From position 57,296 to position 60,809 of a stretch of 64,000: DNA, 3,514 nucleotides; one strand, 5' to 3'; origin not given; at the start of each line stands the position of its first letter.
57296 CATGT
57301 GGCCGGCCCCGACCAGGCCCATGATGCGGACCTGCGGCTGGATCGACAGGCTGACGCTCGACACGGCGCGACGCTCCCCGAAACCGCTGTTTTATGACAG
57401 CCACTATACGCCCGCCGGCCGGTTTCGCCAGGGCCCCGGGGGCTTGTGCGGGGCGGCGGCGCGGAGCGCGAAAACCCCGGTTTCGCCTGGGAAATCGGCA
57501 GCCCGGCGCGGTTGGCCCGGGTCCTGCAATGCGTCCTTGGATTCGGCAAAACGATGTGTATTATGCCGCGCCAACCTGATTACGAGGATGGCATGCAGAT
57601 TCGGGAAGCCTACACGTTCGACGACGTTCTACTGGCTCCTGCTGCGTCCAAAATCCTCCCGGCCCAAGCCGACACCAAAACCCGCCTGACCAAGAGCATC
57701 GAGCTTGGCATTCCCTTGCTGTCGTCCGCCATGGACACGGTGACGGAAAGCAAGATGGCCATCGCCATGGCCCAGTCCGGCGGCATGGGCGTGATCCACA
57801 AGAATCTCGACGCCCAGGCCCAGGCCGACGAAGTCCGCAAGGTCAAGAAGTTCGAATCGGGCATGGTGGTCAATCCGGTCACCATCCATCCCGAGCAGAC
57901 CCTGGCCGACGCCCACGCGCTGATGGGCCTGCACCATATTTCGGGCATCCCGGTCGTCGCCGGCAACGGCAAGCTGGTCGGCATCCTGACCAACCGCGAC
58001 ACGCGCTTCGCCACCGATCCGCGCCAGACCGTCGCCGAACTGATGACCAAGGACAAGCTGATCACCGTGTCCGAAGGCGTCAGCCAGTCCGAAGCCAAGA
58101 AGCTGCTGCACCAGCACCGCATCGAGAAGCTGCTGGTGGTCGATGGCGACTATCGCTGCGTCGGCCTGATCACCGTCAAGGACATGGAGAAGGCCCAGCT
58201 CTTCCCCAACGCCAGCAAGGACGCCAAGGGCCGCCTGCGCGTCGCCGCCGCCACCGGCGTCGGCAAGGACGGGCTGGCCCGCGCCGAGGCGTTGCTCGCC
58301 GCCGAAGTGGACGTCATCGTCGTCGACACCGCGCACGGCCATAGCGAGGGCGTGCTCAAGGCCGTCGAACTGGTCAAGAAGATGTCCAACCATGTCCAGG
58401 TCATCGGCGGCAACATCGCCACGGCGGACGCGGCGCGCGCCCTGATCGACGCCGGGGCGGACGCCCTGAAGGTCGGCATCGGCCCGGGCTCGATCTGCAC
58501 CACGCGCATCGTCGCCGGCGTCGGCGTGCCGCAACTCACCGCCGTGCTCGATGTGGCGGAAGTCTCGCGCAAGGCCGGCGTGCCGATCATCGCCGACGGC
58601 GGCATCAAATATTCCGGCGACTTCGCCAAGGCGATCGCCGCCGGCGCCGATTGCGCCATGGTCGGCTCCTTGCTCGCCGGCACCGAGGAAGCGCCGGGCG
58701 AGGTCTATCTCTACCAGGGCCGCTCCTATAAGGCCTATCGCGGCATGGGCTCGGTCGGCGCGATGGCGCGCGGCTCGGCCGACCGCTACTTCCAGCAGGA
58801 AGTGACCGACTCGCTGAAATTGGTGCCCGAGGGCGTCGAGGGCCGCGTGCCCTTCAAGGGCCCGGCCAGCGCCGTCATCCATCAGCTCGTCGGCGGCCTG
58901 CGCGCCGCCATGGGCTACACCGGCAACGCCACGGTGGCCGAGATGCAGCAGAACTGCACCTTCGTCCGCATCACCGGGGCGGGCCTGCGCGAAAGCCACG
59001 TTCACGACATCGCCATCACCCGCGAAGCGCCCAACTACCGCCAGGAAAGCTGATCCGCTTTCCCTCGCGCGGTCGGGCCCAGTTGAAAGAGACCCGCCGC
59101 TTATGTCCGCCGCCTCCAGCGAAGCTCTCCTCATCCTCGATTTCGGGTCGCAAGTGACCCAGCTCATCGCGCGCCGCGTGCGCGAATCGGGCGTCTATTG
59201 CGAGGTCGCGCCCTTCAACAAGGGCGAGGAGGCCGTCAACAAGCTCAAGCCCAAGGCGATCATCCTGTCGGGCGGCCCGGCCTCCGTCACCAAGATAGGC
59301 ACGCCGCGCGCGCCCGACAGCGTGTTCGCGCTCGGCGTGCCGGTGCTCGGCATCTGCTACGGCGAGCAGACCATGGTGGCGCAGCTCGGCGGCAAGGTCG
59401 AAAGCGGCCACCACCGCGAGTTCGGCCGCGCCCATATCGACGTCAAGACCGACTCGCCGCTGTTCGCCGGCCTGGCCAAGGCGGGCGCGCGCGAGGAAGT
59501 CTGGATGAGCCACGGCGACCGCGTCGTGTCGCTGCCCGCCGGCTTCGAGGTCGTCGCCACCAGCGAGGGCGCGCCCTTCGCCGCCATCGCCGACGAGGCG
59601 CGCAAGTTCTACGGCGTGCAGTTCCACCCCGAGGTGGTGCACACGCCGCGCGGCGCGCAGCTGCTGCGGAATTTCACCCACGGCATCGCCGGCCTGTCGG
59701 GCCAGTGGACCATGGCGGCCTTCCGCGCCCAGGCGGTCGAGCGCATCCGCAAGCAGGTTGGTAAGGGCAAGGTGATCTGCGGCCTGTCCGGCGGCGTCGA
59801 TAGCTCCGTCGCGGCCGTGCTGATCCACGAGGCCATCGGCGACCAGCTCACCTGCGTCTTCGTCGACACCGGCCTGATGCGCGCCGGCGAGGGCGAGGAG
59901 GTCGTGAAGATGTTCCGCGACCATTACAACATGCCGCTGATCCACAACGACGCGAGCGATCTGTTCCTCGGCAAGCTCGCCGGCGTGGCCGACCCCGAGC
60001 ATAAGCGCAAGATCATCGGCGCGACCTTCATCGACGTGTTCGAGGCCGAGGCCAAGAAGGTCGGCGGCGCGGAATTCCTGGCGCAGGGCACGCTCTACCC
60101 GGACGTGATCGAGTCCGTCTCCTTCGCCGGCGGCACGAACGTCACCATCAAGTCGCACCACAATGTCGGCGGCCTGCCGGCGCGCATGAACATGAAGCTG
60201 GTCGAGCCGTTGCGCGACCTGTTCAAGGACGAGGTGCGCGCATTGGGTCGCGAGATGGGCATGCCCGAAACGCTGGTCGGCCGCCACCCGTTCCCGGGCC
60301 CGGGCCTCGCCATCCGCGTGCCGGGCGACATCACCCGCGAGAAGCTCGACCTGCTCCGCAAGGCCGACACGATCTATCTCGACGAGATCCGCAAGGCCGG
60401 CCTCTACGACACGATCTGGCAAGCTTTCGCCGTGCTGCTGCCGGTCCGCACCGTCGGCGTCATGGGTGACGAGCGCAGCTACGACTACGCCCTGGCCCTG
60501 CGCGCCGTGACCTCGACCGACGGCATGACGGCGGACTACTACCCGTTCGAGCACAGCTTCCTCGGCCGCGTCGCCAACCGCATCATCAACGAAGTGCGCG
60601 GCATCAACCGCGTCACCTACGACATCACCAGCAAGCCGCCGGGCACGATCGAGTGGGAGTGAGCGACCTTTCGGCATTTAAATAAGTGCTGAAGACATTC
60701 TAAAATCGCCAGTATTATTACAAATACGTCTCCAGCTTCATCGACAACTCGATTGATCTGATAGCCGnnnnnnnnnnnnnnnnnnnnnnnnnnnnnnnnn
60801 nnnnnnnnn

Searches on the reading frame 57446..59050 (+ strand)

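Call 3: search_protein_families(library=pfam, proteins=[window:57446-59050:+], max_evalue=0.01)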
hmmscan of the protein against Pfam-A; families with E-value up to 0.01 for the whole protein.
window:57446-59050:+ (535 aa): 6 families
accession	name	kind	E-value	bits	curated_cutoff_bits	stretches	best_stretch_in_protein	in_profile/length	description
PF00478.31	IMPDH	-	4e-159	529.6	25.6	1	55-520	1-345/345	IMP dehydrogenase / GMP reductase domain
PF00571.33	CBS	-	1.7e-21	76.7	24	2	140-185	5-50/57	CBS domain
PF03060.21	NMO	-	9.4e-11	42.1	28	1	304-458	123-272/331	Nitronate monooxygenase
PF00977.27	His_biosynth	-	0.00015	21.7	23.6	0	370-410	182-222/228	Histidine biosynthesis protein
PF01070.24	FMN_dh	-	0.00087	18.8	24.9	1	324-408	226-303/350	FMN-dependent dehydrogenase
PF02310.24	B12-binding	-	0.0018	18.5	32.1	1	281-340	45-107/121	B12 binding domain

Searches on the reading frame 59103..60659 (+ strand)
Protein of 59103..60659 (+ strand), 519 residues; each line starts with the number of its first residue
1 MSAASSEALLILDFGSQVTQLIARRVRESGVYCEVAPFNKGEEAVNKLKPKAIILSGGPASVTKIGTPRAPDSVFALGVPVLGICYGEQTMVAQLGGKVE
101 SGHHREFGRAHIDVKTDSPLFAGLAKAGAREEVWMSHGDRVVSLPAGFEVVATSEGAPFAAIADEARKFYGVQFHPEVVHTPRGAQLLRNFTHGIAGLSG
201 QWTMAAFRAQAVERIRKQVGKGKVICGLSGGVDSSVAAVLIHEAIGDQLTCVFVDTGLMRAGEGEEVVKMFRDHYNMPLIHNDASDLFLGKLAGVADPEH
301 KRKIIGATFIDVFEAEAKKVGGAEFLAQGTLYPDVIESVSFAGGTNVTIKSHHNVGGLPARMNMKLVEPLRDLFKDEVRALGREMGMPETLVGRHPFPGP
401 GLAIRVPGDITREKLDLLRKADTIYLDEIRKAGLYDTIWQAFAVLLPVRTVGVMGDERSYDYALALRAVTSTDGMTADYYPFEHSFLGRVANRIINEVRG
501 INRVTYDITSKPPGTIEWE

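Call 3: search_protein_families(library=pfam, proteins=[window:59103-60659:+], max_evalue=0.01)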
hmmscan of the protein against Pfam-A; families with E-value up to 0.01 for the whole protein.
window:59103-60659:+ (519 aa): 7 families
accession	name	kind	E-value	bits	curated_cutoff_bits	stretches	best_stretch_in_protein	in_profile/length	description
PF00117.34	GATase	-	3.3e-44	151.3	22.8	1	10-192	1-187/190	Glutamine amidotransferase class-I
PF00958.27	GMP_synt_C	-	2e-43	146.8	27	1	427-518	1-92/92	GMP synthase C terminal domain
PF02540.23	NAD_synthase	-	3.7e-10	39.8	21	1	217-248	14-45/242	NAD synthase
PF07722.19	Peptidase_C26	-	1.6e-09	38.3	20.5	1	76-177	103-219/219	Peptidase C26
PF03054.22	tRNA_Me_trans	-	8.1e-06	26.1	20.6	1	223-255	2-33/202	tRNA methyl transferase HUP domain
PF02568.20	ThiI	-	0.0012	18.9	20.5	1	221-272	3-53/197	Thiamine biosynthesis protein (ThiI)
PF06508.19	QueC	-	0.0056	16.6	22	0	223-264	1-41/210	Queuosine biosynthesis protein QueC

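Call 20: find_related_loci(query=window:59103-60659:+, collection=genome_contigs, flank=6000)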
Query window:59103-60659:+ (519 aa) in genome_contigs; peptide patterns used: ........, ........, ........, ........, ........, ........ (x = any residue, [..] = any of these).
600 stretches matched a pattern (row limit reached: there are more); 598 encode a relative of the query (tblastn E <= 1e-3); the best 80 are kept; 80 distinct loci.
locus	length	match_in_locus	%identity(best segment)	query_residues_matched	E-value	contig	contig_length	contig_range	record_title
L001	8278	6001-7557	93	1-519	0e+0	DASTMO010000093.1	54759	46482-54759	MAG TPA_asm: Alphaproteobacteria bacterium isolate SMAG_U3718 k141_1020443, whole genome shotgun sequence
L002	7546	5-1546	79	6-519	0e+0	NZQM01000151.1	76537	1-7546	MAG: Parvibaculum sp. isolate EAC60 MHASMcontig_1040432, whole genome shotgun sequence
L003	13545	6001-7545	79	6-519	0e+0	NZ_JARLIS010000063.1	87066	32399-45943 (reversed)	MAG: Parvibaculum sp. isolate MAG_BA296 MetaBAT2_Bin_296_Anoxic_k141_2903561, whole genome shotgun sequence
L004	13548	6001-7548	78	6-519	0e+0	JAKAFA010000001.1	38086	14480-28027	MAG: Proteobacteria bacterium isolate WY1.bin62 NODE_1559_length_38086_cov_1.847704, whole genome shotgun sequence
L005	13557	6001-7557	77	2-519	0e+0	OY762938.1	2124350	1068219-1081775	MAG: uncultured Micavibrio sp. isolate 194a20bb-105a-45c9-9846-0688499aae06 genome assembly, chromosome: 1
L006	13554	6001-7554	79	4-519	0e+0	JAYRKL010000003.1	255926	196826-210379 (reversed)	MAG: Rhodospirillaceae bacterium isolate XM2_XAASGE1bin.15 NODE_51_length_255926_cov_7.032670, whole genome shotgun sequ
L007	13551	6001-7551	77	4-519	0e+0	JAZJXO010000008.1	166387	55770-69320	MAG: Pseudomonadota bacterium isolate ADI_H1L2_2_122_18_3-bin020 ADIH1L22_B020_0_000000000008, whole genome shotgun sequ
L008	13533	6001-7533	76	9-519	0e+0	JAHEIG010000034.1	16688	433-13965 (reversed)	MAG: Rhodobiaceae bacterium isolate Ww491 NODE_3661_length_16688_cov_2.903845, whole genome shotgun sequence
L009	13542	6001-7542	78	6-519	0e+0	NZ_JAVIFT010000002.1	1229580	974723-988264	Hyphomicrobium sp. LHD-15 LHD.15_ctg003, whole genome shotgun sequence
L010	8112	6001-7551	76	3-519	0e+0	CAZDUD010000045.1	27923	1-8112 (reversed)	MAG TPA_asm: uncultured Hyphomicrobium sp. isolate SRP287051_co2_24 genome assembly, contig: NODE_3539_length_27923_cov_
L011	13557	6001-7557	76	1-519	0e+0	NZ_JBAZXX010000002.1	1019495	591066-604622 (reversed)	MAG: Hyphomicrobium sp. isolate SO_2017_GW1_66 NODE_15_length_1019495_cov_4.098907_OW334_2017, whole genome shotgun sequ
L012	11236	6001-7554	76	2-519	0e+0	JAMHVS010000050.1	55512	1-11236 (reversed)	MAG: Xanthobacter sp. isolate UR_AS_maxbin.012 k201_233254, whole genome shotgun sequence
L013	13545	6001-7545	77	6-519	0e+0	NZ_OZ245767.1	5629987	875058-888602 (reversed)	MAG: Reyranella sp. isolate d6c96d0b-8d00-4f59-9536-c1456362ed19 chromosome 1, complete sequence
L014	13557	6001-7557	75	1-519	0e+0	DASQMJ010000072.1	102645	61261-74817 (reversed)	MAG TPA_asm: Microvirga sp. isolate SMAG_U10745 k141_48234, whole genome shotgun sequence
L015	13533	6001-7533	76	8-519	0e+0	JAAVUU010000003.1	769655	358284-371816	Rhizobiales bacterium dw_265 3, whole genome shotgun sequence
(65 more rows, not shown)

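Call 70: search_protein_families(library=pfam, proteins=[L001:7668-8276:+], max_evalue=0.1)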
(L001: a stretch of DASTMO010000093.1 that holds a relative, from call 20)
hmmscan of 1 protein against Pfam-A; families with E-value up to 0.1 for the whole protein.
L001:7668-8276:+ (203 aa): 0 families

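Call 71: search_protein_families(library=padloc, proteins=[L001:7668-8276:+], max_evalue=0.1)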
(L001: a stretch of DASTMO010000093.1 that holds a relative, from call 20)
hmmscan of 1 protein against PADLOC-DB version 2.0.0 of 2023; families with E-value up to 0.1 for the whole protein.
L001:7668-8276:+ (203 aa): 0 families

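Call 86: find_encoding_contigs(protein=window:59103-60659:+, flank=6000, max_places=10)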
Protein window:59103-60659:+ (519 aa): no gene with exactly this product is on record in the collection.
